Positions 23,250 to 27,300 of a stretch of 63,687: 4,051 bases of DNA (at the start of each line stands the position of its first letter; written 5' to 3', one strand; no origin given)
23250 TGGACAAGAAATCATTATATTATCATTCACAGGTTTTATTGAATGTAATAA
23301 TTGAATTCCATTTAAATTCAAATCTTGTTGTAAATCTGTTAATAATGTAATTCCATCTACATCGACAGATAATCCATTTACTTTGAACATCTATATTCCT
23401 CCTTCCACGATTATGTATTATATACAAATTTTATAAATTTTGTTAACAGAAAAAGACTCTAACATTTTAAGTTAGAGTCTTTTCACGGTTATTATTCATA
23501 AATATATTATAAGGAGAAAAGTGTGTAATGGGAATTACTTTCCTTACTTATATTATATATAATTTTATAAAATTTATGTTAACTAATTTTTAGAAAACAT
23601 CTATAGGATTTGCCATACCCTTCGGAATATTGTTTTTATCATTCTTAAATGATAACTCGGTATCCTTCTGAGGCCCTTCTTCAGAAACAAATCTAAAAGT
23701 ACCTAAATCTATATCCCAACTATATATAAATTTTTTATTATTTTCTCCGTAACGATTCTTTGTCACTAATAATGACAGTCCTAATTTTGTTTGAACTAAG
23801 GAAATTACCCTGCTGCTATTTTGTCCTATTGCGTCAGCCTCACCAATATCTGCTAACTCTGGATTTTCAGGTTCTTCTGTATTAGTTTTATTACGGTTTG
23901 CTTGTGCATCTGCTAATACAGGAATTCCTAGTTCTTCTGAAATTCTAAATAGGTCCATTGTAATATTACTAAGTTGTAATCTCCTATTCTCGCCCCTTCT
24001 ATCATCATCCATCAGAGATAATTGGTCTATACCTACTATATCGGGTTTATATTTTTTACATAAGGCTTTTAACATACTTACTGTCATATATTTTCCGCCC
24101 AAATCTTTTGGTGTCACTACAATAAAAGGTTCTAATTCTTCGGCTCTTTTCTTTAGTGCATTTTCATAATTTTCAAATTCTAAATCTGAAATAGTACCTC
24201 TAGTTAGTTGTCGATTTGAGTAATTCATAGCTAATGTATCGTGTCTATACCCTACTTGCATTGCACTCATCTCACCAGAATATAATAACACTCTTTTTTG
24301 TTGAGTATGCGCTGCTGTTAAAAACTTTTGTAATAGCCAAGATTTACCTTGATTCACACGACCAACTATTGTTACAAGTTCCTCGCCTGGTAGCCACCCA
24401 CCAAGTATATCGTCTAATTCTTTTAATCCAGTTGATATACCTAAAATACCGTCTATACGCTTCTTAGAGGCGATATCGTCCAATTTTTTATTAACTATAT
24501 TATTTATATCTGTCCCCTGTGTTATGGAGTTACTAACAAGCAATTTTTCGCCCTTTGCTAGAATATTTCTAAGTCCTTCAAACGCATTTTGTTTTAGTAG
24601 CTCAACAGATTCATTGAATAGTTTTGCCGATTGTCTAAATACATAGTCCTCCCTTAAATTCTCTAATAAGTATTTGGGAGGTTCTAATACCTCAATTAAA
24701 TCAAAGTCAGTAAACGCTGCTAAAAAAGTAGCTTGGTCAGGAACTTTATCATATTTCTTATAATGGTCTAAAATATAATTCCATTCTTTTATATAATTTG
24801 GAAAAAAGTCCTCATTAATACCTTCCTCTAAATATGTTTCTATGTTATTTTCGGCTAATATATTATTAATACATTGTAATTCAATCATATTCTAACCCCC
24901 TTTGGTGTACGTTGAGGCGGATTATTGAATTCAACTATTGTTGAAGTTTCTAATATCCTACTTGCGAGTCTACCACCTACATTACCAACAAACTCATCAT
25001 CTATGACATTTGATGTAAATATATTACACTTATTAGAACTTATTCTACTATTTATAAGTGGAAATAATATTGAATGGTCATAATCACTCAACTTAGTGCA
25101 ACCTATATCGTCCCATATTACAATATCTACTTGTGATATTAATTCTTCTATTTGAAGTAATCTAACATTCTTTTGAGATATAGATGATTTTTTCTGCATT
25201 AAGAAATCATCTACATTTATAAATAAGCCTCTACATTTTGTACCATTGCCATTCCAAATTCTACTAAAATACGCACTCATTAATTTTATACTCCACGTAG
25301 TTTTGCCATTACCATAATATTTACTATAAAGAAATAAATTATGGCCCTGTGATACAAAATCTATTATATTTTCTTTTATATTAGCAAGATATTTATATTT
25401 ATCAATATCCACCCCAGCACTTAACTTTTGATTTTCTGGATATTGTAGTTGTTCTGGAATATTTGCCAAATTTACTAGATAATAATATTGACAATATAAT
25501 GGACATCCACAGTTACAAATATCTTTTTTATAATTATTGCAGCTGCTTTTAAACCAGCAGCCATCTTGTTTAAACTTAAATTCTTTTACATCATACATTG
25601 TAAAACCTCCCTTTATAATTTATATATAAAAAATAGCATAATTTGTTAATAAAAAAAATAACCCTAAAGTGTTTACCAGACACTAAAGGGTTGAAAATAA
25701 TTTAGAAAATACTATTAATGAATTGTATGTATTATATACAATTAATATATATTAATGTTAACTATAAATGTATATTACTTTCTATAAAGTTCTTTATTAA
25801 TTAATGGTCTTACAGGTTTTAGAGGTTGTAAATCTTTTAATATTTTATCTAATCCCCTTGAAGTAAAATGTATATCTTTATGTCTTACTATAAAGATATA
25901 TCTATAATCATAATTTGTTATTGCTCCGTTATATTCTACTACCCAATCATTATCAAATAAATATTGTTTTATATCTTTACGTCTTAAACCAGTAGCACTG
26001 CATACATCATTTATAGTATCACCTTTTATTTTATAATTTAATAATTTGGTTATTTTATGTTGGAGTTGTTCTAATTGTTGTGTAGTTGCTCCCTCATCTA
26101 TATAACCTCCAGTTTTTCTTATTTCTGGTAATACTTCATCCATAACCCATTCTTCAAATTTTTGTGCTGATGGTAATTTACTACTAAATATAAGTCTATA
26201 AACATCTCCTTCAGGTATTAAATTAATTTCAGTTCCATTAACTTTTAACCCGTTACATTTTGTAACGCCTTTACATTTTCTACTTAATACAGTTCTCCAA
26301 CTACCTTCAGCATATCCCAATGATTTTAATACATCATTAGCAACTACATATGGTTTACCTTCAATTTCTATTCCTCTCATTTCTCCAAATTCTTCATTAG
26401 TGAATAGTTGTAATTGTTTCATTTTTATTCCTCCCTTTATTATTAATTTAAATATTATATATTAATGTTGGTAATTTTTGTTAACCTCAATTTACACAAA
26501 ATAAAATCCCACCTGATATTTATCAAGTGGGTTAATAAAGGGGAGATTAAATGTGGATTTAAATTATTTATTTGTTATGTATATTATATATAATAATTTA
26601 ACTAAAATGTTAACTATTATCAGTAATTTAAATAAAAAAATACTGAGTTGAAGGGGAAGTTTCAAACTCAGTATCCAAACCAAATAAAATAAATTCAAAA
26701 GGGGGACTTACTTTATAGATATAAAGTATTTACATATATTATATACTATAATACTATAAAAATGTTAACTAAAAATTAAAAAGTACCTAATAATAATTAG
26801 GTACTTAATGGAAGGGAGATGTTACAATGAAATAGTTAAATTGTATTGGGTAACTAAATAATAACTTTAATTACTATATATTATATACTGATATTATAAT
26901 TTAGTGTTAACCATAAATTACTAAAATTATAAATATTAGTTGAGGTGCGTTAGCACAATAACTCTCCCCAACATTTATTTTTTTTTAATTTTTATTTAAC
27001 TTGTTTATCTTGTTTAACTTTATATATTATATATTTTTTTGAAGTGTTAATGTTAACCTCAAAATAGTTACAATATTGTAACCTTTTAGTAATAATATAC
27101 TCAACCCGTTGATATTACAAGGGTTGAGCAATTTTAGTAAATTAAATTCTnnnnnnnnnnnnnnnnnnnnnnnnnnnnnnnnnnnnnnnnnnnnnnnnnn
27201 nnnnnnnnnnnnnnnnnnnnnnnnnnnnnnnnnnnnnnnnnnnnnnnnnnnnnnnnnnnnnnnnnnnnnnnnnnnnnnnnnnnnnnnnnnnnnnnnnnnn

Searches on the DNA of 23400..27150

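Call 101: search_rna_families(source=window, start=23400, end=27150, threshold=evalue, max_evalue=1)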
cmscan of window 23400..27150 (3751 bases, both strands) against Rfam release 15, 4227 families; matches with E-value up to 1: 0.
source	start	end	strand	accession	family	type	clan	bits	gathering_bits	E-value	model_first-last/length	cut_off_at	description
